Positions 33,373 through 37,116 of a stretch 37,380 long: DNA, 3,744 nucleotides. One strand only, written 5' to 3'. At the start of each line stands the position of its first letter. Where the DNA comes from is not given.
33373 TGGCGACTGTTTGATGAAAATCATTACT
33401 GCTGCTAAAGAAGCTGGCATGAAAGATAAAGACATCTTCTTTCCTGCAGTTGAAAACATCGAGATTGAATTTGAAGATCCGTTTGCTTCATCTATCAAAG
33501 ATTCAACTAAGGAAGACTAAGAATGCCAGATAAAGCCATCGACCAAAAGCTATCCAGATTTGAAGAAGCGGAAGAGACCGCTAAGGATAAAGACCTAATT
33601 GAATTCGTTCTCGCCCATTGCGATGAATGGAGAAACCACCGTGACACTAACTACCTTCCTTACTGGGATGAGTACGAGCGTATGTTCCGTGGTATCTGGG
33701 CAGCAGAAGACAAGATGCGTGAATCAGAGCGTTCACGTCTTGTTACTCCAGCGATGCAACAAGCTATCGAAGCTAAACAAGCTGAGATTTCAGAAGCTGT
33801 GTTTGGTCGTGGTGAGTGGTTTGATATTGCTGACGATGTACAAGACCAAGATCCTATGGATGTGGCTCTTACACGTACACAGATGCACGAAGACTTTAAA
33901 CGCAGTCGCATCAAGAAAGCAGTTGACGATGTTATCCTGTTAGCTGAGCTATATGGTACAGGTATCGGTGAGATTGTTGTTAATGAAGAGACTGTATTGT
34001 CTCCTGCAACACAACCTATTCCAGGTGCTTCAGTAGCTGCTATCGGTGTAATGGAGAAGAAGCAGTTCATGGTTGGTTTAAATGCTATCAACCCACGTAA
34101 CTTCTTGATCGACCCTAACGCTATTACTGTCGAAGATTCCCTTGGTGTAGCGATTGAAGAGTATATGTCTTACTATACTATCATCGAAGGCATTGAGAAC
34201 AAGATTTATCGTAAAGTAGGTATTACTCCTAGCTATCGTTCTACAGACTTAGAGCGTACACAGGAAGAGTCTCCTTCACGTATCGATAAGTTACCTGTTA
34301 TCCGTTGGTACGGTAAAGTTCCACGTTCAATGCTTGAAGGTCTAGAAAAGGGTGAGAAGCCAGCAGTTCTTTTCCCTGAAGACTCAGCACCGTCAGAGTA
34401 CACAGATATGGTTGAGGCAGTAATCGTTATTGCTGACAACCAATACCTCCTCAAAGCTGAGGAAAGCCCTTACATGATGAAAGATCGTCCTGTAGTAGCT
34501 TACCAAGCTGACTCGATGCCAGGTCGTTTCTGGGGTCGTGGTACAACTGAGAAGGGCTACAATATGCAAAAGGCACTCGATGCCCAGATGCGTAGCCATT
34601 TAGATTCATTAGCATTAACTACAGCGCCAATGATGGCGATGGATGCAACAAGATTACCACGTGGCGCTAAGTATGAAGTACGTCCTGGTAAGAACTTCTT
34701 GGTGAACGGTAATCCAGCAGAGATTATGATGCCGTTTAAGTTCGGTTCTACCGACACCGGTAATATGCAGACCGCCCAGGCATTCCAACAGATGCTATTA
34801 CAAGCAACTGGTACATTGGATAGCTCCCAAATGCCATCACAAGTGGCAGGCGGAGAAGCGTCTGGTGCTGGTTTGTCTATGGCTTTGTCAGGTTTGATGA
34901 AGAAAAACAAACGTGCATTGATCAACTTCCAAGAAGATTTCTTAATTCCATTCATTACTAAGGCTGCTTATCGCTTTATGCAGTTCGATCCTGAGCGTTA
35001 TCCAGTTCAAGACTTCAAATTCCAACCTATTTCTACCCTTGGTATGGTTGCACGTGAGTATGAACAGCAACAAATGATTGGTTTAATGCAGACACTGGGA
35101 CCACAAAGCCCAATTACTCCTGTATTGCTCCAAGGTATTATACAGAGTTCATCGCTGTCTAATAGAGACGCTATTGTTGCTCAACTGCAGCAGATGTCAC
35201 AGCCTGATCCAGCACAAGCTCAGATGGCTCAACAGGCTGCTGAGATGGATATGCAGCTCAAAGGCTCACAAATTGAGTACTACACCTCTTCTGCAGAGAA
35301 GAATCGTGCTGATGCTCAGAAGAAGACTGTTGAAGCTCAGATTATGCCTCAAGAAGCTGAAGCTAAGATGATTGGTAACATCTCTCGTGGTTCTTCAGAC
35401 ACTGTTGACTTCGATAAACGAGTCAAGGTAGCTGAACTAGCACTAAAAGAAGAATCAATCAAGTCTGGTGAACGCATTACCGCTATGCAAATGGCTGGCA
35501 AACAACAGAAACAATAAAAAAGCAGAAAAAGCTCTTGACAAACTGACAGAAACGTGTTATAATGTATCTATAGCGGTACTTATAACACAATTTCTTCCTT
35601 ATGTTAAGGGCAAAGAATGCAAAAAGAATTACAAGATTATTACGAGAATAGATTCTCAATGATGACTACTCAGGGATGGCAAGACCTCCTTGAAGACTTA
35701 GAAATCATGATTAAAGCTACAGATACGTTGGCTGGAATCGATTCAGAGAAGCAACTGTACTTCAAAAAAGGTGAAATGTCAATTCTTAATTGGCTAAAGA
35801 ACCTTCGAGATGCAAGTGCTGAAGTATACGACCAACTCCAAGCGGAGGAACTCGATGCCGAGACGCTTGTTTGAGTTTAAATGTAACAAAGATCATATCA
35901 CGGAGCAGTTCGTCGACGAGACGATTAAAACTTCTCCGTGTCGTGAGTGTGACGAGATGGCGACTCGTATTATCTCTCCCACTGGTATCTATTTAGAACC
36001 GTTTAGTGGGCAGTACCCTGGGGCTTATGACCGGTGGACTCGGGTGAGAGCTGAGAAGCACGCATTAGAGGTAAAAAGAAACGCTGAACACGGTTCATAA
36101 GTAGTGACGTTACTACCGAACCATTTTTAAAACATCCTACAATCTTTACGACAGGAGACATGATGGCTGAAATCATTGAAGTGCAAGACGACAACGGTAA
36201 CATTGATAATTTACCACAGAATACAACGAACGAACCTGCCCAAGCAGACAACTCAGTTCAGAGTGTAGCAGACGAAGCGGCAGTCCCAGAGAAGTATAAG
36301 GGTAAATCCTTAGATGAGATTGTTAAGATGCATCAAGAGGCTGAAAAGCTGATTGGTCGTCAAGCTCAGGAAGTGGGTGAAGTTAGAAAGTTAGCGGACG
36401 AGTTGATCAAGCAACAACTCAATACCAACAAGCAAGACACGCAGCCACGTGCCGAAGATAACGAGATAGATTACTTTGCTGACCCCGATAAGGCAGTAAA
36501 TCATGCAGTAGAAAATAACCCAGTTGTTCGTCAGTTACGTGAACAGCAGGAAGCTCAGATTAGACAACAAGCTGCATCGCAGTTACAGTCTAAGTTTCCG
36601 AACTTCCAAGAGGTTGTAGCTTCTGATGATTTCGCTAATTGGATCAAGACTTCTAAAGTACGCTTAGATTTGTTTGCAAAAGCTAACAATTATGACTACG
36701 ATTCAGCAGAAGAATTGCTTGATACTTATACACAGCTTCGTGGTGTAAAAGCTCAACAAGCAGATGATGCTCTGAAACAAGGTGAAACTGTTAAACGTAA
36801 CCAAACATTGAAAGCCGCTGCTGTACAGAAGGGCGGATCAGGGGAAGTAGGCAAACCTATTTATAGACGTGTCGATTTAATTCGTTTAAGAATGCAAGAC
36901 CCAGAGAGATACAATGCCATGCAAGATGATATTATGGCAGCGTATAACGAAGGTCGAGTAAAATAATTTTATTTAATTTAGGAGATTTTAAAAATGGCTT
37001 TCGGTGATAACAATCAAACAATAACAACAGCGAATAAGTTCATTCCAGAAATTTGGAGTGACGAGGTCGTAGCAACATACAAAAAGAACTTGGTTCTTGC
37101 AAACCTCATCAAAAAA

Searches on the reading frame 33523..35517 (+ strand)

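Call 12: search_protein_families(library=phrogs, proteins=[window:33523-35517:+])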
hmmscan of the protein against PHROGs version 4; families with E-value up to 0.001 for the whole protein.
window:33523-35517:+ (664 aa): 3 families
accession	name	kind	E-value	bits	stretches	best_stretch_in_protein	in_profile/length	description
phrog_1216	-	head and packaging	8e-37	128.1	2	177-661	205-707/714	portal protein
phrog_332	-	connector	2e-28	100.1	1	21-594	6-547/560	head-tail adaptor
phrog_156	-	head and packaging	5.5e-08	32.7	1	123-441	106-419/681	portal protein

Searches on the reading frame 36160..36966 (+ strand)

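Call 16: search_protein_families(library=phrogs, proteins=[window:36160-36966:+])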
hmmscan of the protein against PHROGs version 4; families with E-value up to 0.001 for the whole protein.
window:36160-36966:+ (268 aa): 1 family
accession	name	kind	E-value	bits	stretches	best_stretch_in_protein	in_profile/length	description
phrog_13678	-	unknown function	4.5e-14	53.8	1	22-268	43-299/300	-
